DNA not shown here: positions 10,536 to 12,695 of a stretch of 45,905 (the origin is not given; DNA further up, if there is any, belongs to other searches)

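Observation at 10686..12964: SF2 helicase with an orphan C-terminal extension, coupled to an unknown 140-aa protein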

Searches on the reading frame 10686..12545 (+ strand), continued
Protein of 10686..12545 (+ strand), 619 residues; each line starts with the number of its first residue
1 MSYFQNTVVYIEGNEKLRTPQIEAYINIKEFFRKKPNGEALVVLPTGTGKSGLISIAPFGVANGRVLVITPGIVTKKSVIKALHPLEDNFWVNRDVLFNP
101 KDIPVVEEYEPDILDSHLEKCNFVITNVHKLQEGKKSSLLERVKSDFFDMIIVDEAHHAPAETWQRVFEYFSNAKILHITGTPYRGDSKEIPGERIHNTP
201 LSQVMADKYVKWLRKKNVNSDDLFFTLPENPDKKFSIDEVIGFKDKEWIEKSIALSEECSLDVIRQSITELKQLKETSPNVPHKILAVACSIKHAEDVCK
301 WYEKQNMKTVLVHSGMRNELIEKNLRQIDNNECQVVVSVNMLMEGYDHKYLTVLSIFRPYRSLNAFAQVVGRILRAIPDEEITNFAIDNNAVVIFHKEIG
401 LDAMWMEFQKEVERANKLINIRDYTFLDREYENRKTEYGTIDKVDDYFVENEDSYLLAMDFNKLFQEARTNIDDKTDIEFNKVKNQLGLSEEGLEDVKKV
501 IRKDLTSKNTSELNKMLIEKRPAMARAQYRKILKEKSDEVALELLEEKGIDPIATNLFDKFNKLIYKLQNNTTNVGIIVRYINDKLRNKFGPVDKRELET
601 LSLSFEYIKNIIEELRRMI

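Call 11: find_encoding_contigs(protein=P0002, flank=8000, max_places=3)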
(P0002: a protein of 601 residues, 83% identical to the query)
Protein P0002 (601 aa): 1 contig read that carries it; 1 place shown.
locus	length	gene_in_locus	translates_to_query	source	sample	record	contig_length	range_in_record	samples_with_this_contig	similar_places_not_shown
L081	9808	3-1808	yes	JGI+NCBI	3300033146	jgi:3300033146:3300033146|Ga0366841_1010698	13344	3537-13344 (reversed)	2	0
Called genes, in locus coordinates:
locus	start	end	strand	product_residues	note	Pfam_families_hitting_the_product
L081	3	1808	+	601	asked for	PF00270:DEAD (faint), PF04851:ResIII, PF00271:Helicase_C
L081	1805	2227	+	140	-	-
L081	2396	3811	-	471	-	PF00512:HisKA, PF02518:HATPase_c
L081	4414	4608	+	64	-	-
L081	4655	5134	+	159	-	PF13801:Metal_resist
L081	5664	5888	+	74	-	-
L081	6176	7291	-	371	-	PF04371:PAD_porph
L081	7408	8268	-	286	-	PF00561:Abhydrolase_1, PF12146:Hydrolase_4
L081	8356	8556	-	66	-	-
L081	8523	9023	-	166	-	PF06445:GyrI-like, PF14526:Cass2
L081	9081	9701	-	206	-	-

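Call 12: find_encoding_contigs(protein=P0003, flank=8000, max_places=3)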
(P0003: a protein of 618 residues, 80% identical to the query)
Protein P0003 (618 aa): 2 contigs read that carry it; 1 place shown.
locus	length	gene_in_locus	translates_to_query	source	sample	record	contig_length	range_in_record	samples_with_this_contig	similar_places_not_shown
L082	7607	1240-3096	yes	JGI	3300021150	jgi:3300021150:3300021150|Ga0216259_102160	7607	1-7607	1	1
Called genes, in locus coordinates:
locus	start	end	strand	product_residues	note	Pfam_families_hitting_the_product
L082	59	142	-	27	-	-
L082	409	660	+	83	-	PF07022:Phage_CI_repr (weak)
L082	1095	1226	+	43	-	-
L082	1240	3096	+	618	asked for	PF04851:ResIII, PF00270:DEAD (weak), PF00271:Helicase_C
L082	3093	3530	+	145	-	-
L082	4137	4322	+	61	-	-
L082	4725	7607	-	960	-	?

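Call 13: find_encoding_contigs(protein=P0087, flank=8000, max_places=4)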
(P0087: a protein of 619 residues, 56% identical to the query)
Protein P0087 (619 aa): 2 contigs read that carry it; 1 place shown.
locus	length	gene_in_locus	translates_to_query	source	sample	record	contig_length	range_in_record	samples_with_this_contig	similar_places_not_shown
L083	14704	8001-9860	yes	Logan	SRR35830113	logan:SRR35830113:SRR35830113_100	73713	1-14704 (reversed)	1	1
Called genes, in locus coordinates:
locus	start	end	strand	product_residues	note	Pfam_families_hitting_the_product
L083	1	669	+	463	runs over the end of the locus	PF00860:Xan_ur_permease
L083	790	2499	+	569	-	PF05170:AsmA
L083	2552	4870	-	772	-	PF13802:Gal_mutarotas_2, PF01055:Glyco_hydro_31_2nd, PF21365:Glyco_hydro_31_3rd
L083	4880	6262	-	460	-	PF13347:MFS_2, PF07690:MFS_1 (weak)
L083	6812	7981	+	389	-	PF13356:Arm-DNA-bind_3, PF22022:Phage_int_M, PF00589:Phage_integrase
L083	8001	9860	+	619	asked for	PF00270:DEAD (weak), PF04851:ResIII, PF00271:Helicase_C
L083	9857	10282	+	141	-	-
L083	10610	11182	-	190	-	PF07455:Psu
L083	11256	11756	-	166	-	PF04606:Ogr_Delta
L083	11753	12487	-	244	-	-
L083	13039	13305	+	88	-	PF05930:Phage_AlpA, PF12728:HTH_17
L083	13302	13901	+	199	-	PF10554:Phage_ASH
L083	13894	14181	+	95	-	PF25738:Derepression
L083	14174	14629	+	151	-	-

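Call 33: search_protein_families(library=pfam, proteins=[L084:10857-11282:+, L085:10857-11282:+, L082:409-660:+], max_evalue=1)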
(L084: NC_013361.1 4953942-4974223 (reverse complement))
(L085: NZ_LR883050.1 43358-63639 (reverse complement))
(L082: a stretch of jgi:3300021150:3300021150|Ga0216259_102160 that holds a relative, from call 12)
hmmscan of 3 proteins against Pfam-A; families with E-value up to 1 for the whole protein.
L084:10857-11282:+ (141 aa): 2 families
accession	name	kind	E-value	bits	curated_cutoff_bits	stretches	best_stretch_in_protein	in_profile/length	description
PF14106.11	DUF4279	-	0.054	14.2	25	1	89-123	41-75/116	Domain of unknown function (DUF4279)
PF03389.21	MobA_MobL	-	0.069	13.4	26.7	1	44-104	113-176/224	MobA/MobL family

L085:10857-11282:+ (141 aa): 2 families
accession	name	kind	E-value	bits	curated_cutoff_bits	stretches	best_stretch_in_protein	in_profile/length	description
PF19822.4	DUF6304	-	0.0024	18.1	35.8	1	72-122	100-152/156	Family of unknown function (DUF6304)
PF14106.11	DUF4279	-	0.018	15.8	25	1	84-123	36-75/116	Domain of unknown function (DUF4279)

L082:409-660:+ (83 aa): 1 family
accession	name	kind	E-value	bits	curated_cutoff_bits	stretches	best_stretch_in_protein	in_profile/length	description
PF07022.19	Phage_CI_repr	-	6.3e-06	26.9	22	1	10-56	19-65/65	Bacteriophage CI repressor helix-turn-helix domain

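Call 43: find_encoding_contigs(protein=P0013, flank=8000, max_places=2)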
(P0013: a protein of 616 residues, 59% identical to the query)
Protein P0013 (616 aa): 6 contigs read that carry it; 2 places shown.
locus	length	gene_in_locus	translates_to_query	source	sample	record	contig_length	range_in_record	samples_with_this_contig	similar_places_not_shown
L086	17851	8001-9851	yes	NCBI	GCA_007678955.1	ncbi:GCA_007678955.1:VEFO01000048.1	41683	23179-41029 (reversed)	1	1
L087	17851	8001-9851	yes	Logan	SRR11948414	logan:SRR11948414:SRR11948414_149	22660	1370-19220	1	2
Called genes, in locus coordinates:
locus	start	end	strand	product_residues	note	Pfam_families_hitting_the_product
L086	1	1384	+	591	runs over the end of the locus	PF01541:GIY-YIG, PF27096:UvrC_M, PF02151:UVR, PF22920:UvrC_RNaseH, PF08459:UvrC_RNaseH_dom, PF14520:HHH_5 (weak)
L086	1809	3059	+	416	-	PF00696:AA_kinase, PF01842:ACT (weak), PF22468:ACT_9 (weak), PF13840:ACT_7, PF22468:ACT_9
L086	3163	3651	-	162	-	PF10702:DUF2507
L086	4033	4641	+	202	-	PF01127:Sdh_cyt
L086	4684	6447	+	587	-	PF00890:FAD_binding_2, PF03486:HI0933_like (faint), PF07992:Pyr_redox_2 (faint), PF02910:Succ_DH_flav_C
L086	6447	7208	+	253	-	PF13085:Fer2_3, PF12838:Fer4_7 (faint), PF13187:Fer4_9 (faint), PF13183:Fer4_8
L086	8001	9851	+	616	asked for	PF04851:ResIII, PF00270:DEAD (weak), PF00271:Helicase_C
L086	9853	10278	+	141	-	-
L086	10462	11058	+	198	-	PF00239:Resolvase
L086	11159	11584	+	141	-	PF17295:DUF5348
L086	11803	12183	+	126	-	-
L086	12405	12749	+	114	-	-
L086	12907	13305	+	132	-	PF18895:T4SS_pilin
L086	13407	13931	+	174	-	-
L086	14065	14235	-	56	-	-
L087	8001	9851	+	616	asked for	PF04851:ResIII, PF00270:DEAD (weak), PF00271:Helicase_C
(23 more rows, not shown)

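Call 44: find_encoding_contigs(protein=P0016, flank=8000, max_places=2)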
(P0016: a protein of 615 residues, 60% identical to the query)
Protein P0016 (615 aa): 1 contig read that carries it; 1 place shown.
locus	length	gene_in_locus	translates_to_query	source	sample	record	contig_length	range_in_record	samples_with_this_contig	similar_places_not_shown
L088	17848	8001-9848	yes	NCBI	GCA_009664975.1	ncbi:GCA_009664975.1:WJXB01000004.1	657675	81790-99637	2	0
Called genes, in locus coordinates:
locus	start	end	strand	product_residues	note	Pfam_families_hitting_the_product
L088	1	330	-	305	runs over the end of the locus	PF00248:Aldo_ket_red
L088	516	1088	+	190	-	PF01872:RibD_C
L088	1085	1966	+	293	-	PF01636:APH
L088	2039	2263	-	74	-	-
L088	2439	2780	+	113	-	PF08274:Zn_Ribbon_YjdM, PF03831:YjdM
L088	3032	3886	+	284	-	PF12787:EcsC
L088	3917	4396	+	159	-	PF02590:SPOUT_MTase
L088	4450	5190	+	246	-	-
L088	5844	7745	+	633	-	-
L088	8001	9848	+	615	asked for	PF04851:ResIII, PF00270:DEAD (weak), PF00271:Helicase_C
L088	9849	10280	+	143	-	-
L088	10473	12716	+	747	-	PF01136:Peptidase_U32, PF12392:DUF3656, PF01136:Peptidase_U32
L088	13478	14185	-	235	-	PF01323:DSBA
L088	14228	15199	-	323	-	PF08240:ADH_N, PF00107:ADH_zinc_N, PF13602:ADH_zinc_N_2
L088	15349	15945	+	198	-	PF00440:TetR_N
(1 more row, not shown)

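Call 45: find_encoding_contigs(protein=P0073, flank=8000, max_places=2)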
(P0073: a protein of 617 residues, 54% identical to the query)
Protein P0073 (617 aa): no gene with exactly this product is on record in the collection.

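Call 46: find_encoding_contigs(protein=P0111, flank=8000, max_places=2)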
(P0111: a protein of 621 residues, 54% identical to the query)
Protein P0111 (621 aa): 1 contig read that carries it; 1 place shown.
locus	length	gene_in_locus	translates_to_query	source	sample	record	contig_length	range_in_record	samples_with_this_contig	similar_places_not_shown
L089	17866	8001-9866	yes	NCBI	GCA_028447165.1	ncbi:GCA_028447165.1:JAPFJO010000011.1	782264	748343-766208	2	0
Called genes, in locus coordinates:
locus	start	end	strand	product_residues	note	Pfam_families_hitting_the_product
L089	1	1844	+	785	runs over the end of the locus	-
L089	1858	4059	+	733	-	PF00589:Phage_integrase (weak)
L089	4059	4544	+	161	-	-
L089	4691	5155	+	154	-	PF00578:AhpC-TSA, PF08534:Redoxin, PF02630:SCO1-SenC (weak), PF13911:AhpC-TSA_2 (weak)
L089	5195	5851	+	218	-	PF00239:Resolvase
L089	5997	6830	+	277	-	-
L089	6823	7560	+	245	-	-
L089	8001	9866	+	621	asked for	PF04851:ResIII, PF00271:Helicase_C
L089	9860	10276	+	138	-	-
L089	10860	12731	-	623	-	PF02743:dCache_1, PF22673:MCP-like_PDC_1 (weak), PF00672:HAMP, PF00015:MCPsignal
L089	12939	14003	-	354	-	PF01594:AI-2E_transport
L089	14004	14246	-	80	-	PF01206:TusA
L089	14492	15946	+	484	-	PF01435:Peptidase_M48, PF13432:TPR_16 (faint), PF07719:TPR_2 (faint), PF13176:TPR_7 (faint), PF13181:TPR_8 (faint), PF13424:TPR_12 (faint), PF23914:TPR_CcmH_CycH (weak), PF14559:TPR_19, +1 more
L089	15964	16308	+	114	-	PF03960:ArsC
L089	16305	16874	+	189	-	PF03358:FMN_red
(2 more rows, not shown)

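Call 47: find_encoding_contigs(protein=P0007, flank=8000, max_places=2)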
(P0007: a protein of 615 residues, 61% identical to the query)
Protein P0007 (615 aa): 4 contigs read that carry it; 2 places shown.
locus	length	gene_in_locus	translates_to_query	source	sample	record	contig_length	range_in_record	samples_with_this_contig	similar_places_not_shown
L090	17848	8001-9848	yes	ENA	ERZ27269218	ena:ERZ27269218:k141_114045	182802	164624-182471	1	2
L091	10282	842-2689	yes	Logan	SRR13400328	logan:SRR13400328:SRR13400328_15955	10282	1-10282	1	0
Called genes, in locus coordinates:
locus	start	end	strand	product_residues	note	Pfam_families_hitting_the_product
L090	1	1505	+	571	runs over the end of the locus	-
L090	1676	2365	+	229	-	PF01790:LGT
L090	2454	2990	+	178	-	-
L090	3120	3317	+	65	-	PF11155:DUF2935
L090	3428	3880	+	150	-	PF11155:DUF2935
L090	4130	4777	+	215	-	PF07238:PilZ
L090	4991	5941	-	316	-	PF02517:Rce1-like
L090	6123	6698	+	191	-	PF02525:Flavodoxin_2 (weak), PF03358:FMN_red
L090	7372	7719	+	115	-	-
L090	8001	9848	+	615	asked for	PF04851:ResIII, PF00271:Helicase_C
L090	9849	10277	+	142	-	-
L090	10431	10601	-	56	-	-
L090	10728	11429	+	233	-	-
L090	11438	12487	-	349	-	PF12844:HTH_19, PF01381:HTH_3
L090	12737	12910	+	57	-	PF12728:HTH_17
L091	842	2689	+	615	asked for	PF04851:ResIII, PF00271:Helicase_C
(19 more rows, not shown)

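Call 57: search_solved_structures(query=A1, max_evalue=0.001, show_alignments=1)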
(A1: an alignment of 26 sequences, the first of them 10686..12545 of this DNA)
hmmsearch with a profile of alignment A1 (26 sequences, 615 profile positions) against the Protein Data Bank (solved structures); distinct sequences matched with E-value up to 0.001: 15.
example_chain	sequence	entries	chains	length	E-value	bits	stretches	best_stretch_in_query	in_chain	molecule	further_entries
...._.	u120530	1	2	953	3.7e-13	52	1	102-190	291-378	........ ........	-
3h1t_A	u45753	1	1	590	6.8e-11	44.5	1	129-191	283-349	Type I site-specific restriction-modification system, R (Restriction) subunit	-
6p4f_A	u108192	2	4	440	5.2e-10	41.6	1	148-375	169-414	DNA-dependent ATPase XPBII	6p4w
5tnu_A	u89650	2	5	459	5.9e-10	41.4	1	148-375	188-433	DNA-dependent ATPase XPBII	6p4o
6jde_B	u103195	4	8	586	4.2e-08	35.3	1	284-379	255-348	Putative DNA repair helicase RadD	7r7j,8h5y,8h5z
1d9x_A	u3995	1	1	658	0.00012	23.8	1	284-375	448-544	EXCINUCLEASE UVRABC COMPONENT UVRB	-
1t5l_A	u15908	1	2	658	0.00012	23.8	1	284-375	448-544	UvrABC system protein B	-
1d9z_A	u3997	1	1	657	0.00012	23.8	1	284-375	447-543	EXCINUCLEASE UVRABC COMPONENT UVRB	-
6o8h_A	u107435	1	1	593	0.00012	23.8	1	284-375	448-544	UvrABC system protein B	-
2fdc_A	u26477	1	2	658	0.00013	23.8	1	284-375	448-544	UvrABC system protein B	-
3uwx_B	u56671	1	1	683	0.00013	23.8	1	285-375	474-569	UvrABC system protein B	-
6o8e_A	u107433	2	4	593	0.00015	23.5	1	284-375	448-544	UvrABC system protein B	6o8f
6o8g_A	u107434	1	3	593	0.00016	23.5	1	284-375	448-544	UvrABC system protein B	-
9ga3_E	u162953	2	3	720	0.00019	23.2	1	278-377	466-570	UvrABC system protein B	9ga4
9gy7_E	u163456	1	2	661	0.00062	21.5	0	275-379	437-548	UvrABC system protein B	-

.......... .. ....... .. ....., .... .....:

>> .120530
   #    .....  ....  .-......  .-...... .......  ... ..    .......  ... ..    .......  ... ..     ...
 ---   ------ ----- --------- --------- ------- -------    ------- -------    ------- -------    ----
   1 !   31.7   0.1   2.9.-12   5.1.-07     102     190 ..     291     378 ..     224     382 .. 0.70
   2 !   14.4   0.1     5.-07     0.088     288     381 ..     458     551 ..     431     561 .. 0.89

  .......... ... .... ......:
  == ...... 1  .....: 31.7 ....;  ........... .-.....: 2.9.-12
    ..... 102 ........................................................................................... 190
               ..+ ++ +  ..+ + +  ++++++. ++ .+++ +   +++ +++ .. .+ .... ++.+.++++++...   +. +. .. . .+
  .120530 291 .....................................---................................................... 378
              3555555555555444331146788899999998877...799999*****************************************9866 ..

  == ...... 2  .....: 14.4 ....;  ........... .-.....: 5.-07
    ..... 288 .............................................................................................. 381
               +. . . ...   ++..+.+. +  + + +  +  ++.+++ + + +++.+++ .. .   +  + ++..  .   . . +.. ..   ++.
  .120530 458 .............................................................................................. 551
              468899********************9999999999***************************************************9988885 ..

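Call 73: search_dna_similar(query=window:10686-12545:+, collection=phages, mode=protein, max_rows=15, max_evalue=1e-20)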
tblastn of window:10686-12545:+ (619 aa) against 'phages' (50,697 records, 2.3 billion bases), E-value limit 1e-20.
No match.

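Call 74: search_dna_similar(query=window:10686-12545:+, collection=plasmids, mode=protein, max_rows=15, max_evalue=1e-20)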
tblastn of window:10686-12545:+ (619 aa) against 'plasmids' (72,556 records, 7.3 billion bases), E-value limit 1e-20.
Records with a match: 73; places in all: 75; records where one place covers at least 80% of the query: 22.
Best place of each record, by identity: <60% 73.
By first word of the organism name: Pseudomonas 7; Leptospira 5; Klebsiella 5; Salmonella 5; Acinetobacter 4; Rhizobium 4; Xanthomonas 4; Streptomyces 4; Paracoccus 3; Aminobacter 3; and 21 more.
By predicted mobility (MOB-suite, as given by PLSDB): non-mobilizable 38; mobilizable 22; conjugative 13.
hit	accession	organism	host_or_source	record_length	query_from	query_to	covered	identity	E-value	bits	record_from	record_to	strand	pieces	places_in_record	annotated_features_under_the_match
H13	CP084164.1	Pasteurella multocida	rabbit,mixed culture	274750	1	619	100%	55.1%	0e+0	697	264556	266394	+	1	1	DEAD/DEAH box helicase family protein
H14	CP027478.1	Pseudomonas koreensis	Cultured bacterium isolated from ...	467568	1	619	100%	52.3%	0e+0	674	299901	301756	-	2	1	none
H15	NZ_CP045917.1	Pseudomonas aeruginosa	Homo sapiens,lung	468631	1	619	100%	51.0%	0e+0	668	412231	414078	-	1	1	DEAD/DEAH box helicase family protein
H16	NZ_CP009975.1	Pseudomonas putida S12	soil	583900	1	619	100%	50.1%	0e+0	635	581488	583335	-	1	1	DEAD/DEAH box helicase family protein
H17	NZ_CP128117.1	Peribacillus frigoritolerans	bacterial isolate,rhizosphere soil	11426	3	608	98%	47.4%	0e+0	584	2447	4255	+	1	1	DEAD/DEAH box helicase family protein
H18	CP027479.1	Pseudomonas koreensis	Cultured bacterium isolated from ...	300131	1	537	87%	42.2%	7e-107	414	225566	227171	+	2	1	none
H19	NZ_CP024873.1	Leptospira mayottensis 200901116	Homo sapiens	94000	1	613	99%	36.8%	8e-110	370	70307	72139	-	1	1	DEAD/DEAH box helicase family protein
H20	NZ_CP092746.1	Leptospira interrogans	Homo sapiens,blood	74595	1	613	99%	36.7%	7e-110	370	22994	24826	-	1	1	DEAD/DEAH box helicase family protein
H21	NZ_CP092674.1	Leptospira interrogans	Homo sapiens,blood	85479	1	613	99%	36.7%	7e-110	370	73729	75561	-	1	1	DEAD/DEAH box helicase family protein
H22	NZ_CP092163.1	Leptospira interrogans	Homo sapiens,blood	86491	1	613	99%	36.7%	7e-110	370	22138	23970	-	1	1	DEAD/DEAH box helicase family protein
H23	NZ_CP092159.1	Leptospira interrogans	Homo sapiens,blood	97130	1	613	99%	36.7%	7e-110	370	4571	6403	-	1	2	DEAD/DEAH box helicase family protein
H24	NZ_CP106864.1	Lysinibacillus capsici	water,water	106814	2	452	73%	44.0%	2e-115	386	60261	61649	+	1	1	DEAD/DEAH box helicase family protein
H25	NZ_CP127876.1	Priestia megaterium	Single bacterial isolate,soil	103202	2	452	73%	43.5%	6e-114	382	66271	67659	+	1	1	DEAD/DEAH box helicase family protein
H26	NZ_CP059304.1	Acinetobacter baumannii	Homo sapiens,blood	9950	4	614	99%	29.8%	2e-58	220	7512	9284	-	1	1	DEAD/DEAH box helicase family protein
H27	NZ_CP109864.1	Paracoccus aminovorans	bacteria,human fecal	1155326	4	591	95%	30.4%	7e-75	268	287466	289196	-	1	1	record has no annotation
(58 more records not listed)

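Call 77: search_protein_families(library=phrogs, proteins=[window:10686-12545:+, L084:10857-11282:+], max_evalue=0.01)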
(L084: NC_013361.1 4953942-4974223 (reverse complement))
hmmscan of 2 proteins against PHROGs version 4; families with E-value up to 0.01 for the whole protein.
window:10686-12545:+ (619 aa): 3 families
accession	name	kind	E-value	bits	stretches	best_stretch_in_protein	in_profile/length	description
phrog_16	-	DNA, RNA and nucleotide metabolism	3.6e-45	155.5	1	13-413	269-629/986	DNA helicase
phrog_9690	-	DNA, RNA and nucleotide metabolism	1.5e-07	31.8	1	285-380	162-260/306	DNA helicase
phrog_16694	-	unknown function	1.5e-06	27.4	1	141-442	394-726/1010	-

L084:10857-11282:+ (141 aa): 1 family
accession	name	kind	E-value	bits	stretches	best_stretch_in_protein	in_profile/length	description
phrog_12848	-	unknown function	0.00017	22.8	1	10-107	5-98/100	-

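Call 83: get_annotated_region(hit=H15, flank=9000)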
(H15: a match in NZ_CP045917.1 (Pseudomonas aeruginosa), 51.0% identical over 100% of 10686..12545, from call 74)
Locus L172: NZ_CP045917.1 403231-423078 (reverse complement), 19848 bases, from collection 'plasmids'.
description: Pseudomonas aeruginosa strain CF39S plasmid pCF39S, complete sequence
organism: Pseudomonas aeruginosa (NCBI taxid 287)
taxonomy: Bacteria; Pseudomonadota; Gammaproteobacteria; Pseudomonadales; Pseudomonadaceae; Pseudomonas; Pseudomonas aeruginosa
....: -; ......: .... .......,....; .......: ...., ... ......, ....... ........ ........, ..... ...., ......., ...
typing (MOB-suite, as given by PLSDB): non-mobilizable; replicon rep_cluster_1115; mating-pair formation MPF_I
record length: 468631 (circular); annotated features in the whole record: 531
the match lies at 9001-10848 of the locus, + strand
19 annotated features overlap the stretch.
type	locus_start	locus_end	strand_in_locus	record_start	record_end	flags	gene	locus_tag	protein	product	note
CDS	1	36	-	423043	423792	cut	-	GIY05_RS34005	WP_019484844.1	hypothetical protein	-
CDS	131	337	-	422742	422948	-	-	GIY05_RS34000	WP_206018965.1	hypothetical protein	-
CDS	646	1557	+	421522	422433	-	-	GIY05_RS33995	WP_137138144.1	TnsA endonuclease N-terminal domain-containing protein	-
CDS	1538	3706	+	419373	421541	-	-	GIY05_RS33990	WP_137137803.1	Mu transposase C-terminal domain-containing protein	-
CDS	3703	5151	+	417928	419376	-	-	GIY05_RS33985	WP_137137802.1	ATP-binding protein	-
CDS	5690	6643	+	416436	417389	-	-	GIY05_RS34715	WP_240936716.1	TnsD family Tn7-like transposition protein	-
CDS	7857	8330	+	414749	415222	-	-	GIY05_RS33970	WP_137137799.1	antitoxin Xre/MbcA/ParS toxin-binding domain-containing protein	-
CDS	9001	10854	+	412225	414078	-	-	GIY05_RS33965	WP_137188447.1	DEAD/DEAH box helicase family protein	-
CDS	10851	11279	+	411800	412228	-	-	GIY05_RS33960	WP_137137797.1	hypothetical protein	-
CDS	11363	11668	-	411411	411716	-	-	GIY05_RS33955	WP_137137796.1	hypothetical protein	-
CDS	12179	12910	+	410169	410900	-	-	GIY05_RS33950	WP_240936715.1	hypothetical protein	-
CDS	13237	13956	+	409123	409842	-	-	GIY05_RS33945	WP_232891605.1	hypothetical protein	-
CDS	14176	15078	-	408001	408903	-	-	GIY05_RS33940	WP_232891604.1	LysR family transcriptional regulator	-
CDS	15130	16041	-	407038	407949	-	-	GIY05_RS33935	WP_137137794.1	LysR family transcriptional regulator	GO:0006355 - regulation of DNA-templated transcription [Evidence IEA]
CDS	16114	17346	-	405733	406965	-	-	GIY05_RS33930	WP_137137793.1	OprD family porin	GO:0015802 - basic amino acid transport [Evidence IEA]; GO:0006811 - monoatomic ion transport [Evidence IEA]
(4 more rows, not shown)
